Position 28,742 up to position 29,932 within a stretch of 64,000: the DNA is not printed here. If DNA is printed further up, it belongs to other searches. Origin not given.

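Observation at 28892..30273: Non-canonical first step of pterin cofactor synthesis: a MoaA-like radical-SAM without auxiliary-cluster cysteines, with a QueD/PTPS-like T-fold protein in the moaC position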

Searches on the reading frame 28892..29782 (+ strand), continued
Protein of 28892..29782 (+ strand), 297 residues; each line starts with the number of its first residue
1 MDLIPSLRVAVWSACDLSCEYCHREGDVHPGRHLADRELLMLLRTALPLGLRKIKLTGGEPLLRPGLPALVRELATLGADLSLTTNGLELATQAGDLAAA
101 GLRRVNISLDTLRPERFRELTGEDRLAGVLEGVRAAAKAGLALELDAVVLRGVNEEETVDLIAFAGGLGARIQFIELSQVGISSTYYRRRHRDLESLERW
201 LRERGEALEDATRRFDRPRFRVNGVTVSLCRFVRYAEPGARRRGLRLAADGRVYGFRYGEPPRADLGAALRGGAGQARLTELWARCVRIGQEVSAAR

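Call 50: predict_structure(alignment_id=A5)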
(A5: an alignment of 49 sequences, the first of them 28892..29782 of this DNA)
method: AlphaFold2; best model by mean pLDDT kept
length: 297 residues; sequences in the alignment: 49
mean_pLDDT: 90.3   pTM: 0.89
mean pLDDT of the five models: 90.3, 90.0, 88.8, 86.7, 86.7
residues with pLDDT >= 90: 220; 70-90: 45; 50-70: 29; < 50: 3
segments of 3 or more residues with pLDDT < 50: 25-27
pLDDT, mean of each block of 10 residues (from residue 1): 87 89 59 92 97 95 96 98 98 98 98 96 96 98 98 97 98 93 91 95 87 75 96 61 83 84 94 97 90 63
secondary structure, 60 per line:
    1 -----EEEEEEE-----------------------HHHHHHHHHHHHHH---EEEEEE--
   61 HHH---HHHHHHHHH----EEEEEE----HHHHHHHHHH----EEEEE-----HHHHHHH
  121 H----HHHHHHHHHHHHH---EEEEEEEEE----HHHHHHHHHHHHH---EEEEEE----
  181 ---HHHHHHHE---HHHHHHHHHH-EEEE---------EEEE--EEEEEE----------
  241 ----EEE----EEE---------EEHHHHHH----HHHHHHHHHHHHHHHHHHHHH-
elements in order: E6-12 H36-49 E53-58 H67-75 E80-85 H90-99 E104-108 H114-121 H126-138 E142-150 H155-167 E171-176 H184-190 H195-204 E206-209 E219-222 E225-230 E245-247 E252-254 H266-271 H276-296

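Call 52: search_protein_representatives(alignment_id=A6)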
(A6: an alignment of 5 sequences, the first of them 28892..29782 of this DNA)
Query: 5 sequences, 296 profile positions. Proteins with E-value up to 0.001 (for the whole library): 47135; up to 1e-10: 10906; up to 1e-30: 1674. The best 150 are listed.
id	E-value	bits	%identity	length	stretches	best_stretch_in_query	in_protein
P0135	1.5e-137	474.2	-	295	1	1-290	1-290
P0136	1.3e-67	244.6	-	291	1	2-272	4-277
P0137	1.5e-63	231.3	-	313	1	4-287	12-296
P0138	4.9e-62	226.3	-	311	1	1-295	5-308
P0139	1.2e-57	212.0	-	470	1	5-288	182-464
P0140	2.1e-57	211.1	-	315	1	4-290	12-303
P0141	4.0e-56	206.9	-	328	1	3-282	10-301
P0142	6.8e-56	206.2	-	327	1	2-288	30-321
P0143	8.3e-56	205.9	-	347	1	2-284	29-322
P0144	4.3e-54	200.3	-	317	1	4-258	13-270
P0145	5.5e-53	196.6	-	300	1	3-259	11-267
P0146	3.1e-52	194.2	-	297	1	2-280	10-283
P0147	8.5e-52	192.7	-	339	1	4-284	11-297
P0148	1.1e-51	192.3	-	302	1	2-251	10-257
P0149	2.2e-50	188.1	-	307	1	4-287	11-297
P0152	2.9e-50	187.7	-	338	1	5-288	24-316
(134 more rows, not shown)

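Call 55: fold_search(model_id=the predicted structure, library=pdb)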
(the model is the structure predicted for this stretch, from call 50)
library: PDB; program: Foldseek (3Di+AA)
matches with E <= 10: 1780; with E <= 0.001: 162
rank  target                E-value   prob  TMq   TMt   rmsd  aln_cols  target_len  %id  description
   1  2fb2_B                5.8e-21  1.00  0.82  0.75   3.5       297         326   26  Structure of the MoaA Arg17/266/268/Ala triple mutant (released 2006-05-09)
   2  1tv7_A                9.7e-21  1.00  0.80  0.73   4.1       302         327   26  Structure of the S-adenosylmethionine dependent Enzyme MoaA (released 2004-08-31)
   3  1tv7_B                2.5e-20  1.00  0.83  0.76   3.4       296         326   26  Structure of the S-adenosylmethionine dependent Enzyme MoaA (released 2004-08-31)
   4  2fb2_A                4.9e-20  1.00  0.83  0.76   3.1       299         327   26  Structure of the MoaA Arg17/266/268/Ala triple mutant (released 2006-05-09)
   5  6efn                  2.5e-12  1.00  0.69  0.55   5.1       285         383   18  Structure of a RiPP maturase, SkfB (released 2018-10-24)
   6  5v1q_B                3.2e-12  1.00  0.66  0.46   5.9       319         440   15  Crystal structure of Streptococcus suis SuiB (released 2017-08-30)
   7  5v1q_A                3.8e-12  1.00  0.62  0.44   5.3       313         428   17  Crystal structure of Streptococcus suis SuiB (released 2017-08-30)
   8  5v1s_A                4.0e-12  1.00  0.67  0.49   4.3       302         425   17  Crystal structure of Streptococcus suis SuiB bound to S-adenosylmethionine (released 2017-08-30)
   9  5v1s_B                6.0e-12  1.00  0.62  0.45   4.9       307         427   15  Crystal structure of Streptococcus suis SuiB bound to S-adenosylmethionine (released 2017-08-30)
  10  5v1t_A                1.4e-11  1.00  0.67  0.47   5.8       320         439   16  Crystal structure of Streptococcus suis SuiB bound to precursor peptide SuiA (released 2017-08-30)
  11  7vob                  2.5e-11  1.00  0.65  0.59   6.0       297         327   23  The crystal structure of a Radical SAM Enzyme BlsE involved in the Biosynthesis of Blasticidin S (released 2022-05-04)
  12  6q2p_B                4.8e-11  1.00  0.66  0.66   5.6       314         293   16  Crystal structure of mouse viperin bound to cytidine triphosphate and S-adenosylhomocysteine (released 2020-01-22)
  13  6q2q_A                8.6e-11  1.00  0.64  0.65   7.0       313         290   17  Crystal structure of mouse viperin bound to uridine triphosphate and S-adenosylhomocysteine (released 2020-01-22)
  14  9dfw_B                8.6e-11  1.00  0.62  0.62   6.0       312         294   17  X-ray crystal structure of an engineered Viperin-like enzyme from T. virens with bound CTP and SAM (released 2025-02-12)
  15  8wm2_A                9.7e-11  1.00  0.53  0.52   7.8       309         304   23  Crystal structure of AbmM (released 2024-10-09)
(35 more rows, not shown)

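Call 56: list_cluster_members(proteins=[P0136, P0138, P0135, P0152])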
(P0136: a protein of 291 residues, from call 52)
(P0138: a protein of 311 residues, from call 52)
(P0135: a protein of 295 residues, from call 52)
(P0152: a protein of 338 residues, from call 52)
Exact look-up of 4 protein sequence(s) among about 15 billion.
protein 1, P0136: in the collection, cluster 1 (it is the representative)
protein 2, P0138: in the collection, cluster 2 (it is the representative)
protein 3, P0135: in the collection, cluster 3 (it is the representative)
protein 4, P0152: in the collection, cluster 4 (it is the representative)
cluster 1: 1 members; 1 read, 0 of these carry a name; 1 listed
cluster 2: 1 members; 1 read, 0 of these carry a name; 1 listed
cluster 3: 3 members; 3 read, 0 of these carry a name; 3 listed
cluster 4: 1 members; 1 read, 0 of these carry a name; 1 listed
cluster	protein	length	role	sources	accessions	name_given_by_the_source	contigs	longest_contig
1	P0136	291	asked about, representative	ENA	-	-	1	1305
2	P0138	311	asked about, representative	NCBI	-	-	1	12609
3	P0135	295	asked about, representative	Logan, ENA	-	-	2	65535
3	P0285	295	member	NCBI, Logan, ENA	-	-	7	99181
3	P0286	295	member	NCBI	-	-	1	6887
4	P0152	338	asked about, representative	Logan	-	-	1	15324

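Call 57: find_encoding_contigs(protein=P0138, flank=10000, max_places=2)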
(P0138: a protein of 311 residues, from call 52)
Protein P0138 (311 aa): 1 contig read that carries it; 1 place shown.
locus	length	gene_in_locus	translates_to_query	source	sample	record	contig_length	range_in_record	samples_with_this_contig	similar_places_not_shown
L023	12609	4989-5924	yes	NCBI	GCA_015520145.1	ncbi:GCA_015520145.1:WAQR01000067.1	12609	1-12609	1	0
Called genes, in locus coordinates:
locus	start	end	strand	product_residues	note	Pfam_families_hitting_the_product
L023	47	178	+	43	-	-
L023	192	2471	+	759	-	PF01326:PPDK_N, PF00391:PEP-utilizers, PF02896:PEP-utilizers_C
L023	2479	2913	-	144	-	PF01850:PIN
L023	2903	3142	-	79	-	-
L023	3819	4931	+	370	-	PF02613:Nitrate_red_del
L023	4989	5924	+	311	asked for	PF13353:Fer4_12 (weak), PF04055:Radical_SAM, PF06463:Mob_synth_C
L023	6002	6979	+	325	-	-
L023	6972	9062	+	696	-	-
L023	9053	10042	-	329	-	PF01522:Polysacc_deac_1, PF10096:DUF2334 (faint)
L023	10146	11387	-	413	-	PF04104:DNA_primase_lrg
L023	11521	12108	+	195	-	PF02677:QueH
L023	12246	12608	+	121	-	?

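Call 60: search_protein_families(library=pfam, proteins=[L023:3819-4928:+, L023:6002-6976:+, L023:6972-9059:+], max_evalue=0.1)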
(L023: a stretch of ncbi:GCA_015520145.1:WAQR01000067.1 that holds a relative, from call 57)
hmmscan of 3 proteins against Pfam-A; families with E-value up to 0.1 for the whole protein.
L023:3819-4928:+ (370 aa): 1 family
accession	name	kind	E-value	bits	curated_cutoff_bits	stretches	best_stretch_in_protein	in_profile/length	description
PF02613.20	Nitrate_red_del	-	2.7e-15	57.1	22.2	1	150-260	27-135/136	Nitrate reductase delta subunit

L023:6002-6976:+ (325 aa): 1 family
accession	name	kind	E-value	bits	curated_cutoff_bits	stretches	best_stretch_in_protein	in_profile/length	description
PF25630.1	Phycodna_minor_capsid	-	0.038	14.7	27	1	279-319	4-44/96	Phycodnaviridae minor capsid protein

L023:6972-9059:+ (696 aa): 2 families
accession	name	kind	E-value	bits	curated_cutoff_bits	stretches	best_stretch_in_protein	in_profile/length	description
PF10633.15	NPCBM_assoc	-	0.0086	16.7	24.4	0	281-349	2-70/78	NPCBM-associated, NEW3 domain of alpha-galactosidase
PF08708.16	PriCT_1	-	0.073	13.1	21.1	0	338-390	4-51/67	Primase C terminal 1 (PriCT-1)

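Call 89: search_protein_families(library=ncbifam, alignment_id=A6, max_evalue=1e-10)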
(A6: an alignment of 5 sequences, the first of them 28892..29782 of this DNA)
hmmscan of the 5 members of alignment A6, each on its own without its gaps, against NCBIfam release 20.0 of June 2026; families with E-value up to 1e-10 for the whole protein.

A. member 1, window:28892-29782:+ (297 aa): 17 families
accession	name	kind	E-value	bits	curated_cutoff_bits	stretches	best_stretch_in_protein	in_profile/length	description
TIGR02668.1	moaA_archaeal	equivalog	3.2e-59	200.4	325.25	1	5-289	10-297/303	GTP 3',8-cyclase MoaA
NF001199.0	PRK00164.2-1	equivalog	5.9e-55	186.6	231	1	4-288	11-299/308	GTP 3',8-cyclase MoaA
TIGR02666.1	moaA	equivalog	2.6e-53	181.2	284.05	1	6-285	11-305/336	GTP 3',8-cyclase MoaA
NF045646.2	rSAM_Se_TrsS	equivalog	5.7e-18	64.7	490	1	11-180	92-266/441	radical SAM (seleno)protein TrsS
TIGR04055.1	rSAM_NirJ2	equivalog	2.4e-16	60.2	500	1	13-172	8-168/326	putative heme d1 biosynthesis radical SAM protein NirJ2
TIGR02109.1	PQQ_syn_pqqE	equivalog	2.6e-15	56.2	381.35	1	13-180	15-182/358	pyrroloquinoline quinone biosynthesis protein PqqE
NF038283.1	viperin_w_prok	equivalog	2.9e-14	52.9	180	1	11-119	8-124/281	viperin family antiviral radical SAM protein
TIGR04303.1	GeoRSP_rSAM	equivalog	4.2e-14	52.8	400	1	9-181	9-181/325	GeoRSP system radical SAM/SPASM protein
TIGR04347.1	pseudo_SAM_Halo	equivalog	4.7e-14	52.4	525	1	10-166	40-203/390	TIGR04347 family pseudo-SAM/SPASM protein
NF045702.1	rSAM_GDGT_ether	equivalog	5e-14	51.8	450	1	9-169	90-257/486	tetraether lipid synthase Tes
TIGR04317.1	W_rSAM_matur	equivalog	3.2e-13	49.5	380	1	8-137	7-137/349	tungsten cofactor oxidoreductase radical SAM maturase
TIGR02495.1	NrdG2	equivalog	3.9e-13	49.2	131.15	1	13-162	24-176/193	anaerobic ribonucleoside-triphosphate reductase activating protein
TIGR04466.1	rSAM_BlsE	equivalog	6.3e-13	48.9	400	1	11-150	9-148/327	cytosylglucuronate decarboxylase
TIGR04251.1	SCM_rSAM_ScmF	equivalog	8.9e-13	48.3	400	1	14-172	13-176/353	SynChlorMet cassette radical SAM/SPASM protein ScmF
NF049973.1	radical_Rv1681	equivalog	2.8e-12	46.2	380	1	14-164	81-233/326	Rv1681 family radical SAM protein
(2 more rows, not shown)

B. families by the number of members that match (of 5 scanned): 28 families (the first 25 are shown)
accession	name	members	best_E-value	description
TIGR02668.1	moaA_archaeal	5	3.1e-60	GTP 3',8-cyclase MoaA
NF001199.0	PRK00164.2-1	5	4.7e-58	GTP 3',8-cyclase MoaA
TIGR02666.1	moaA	5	1.4e-54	GTP 3',8-cyclase MoaA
TIGR04055.1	rSAM_NirJ2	5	3.3e-21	putative heme d1 biosynthesis radical SAM protein NirJ2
TIGR04251.1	SCM_rSAM_ScmF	5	1.1e-19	SynChlorMet cassette radical SAM/SPASM protein ScmF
TIGR04545.1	rSAM_ahbD_hemeb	5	1.2e-19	heme b synthase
NF045646.2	rSAM_Se_TrsS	5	5.7e-18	radical SAM (seleno)protein TrsS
NF038283.1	viperin_w_prok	5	3.3e-17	viperin family antiviral radical SAM protein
TIGR04347.1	pseudo_SAM_Halo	5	1.4e-16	TIGR04347 family pseudo-SAM/SPASM protein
TIGR02109.1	PQQ_syn_pqqE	5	2e-16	pyrroloquinoline quinone biosynthesis protein PqqE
TIGR02495.1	NrdG2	5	2.4e-16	anaerobic ribonucleoside-triphosphate reductase activating protein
TIGR04303.1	GeoRSP_rSAM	5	1.5e-15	GeoRSP system radical SAM/SPASM protein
NF045702.1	rSAM_GDGT_ether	5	2.1e-15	tetraether lipid synthase Tes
NF049973.1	radical_Rv1681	5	3.5e-15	Rv1681 family radical SAM protein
TIGR04317.1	W_rSAM_matur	5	4.3e-15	tungsten cofactor oxidoreductase radical SAM maturase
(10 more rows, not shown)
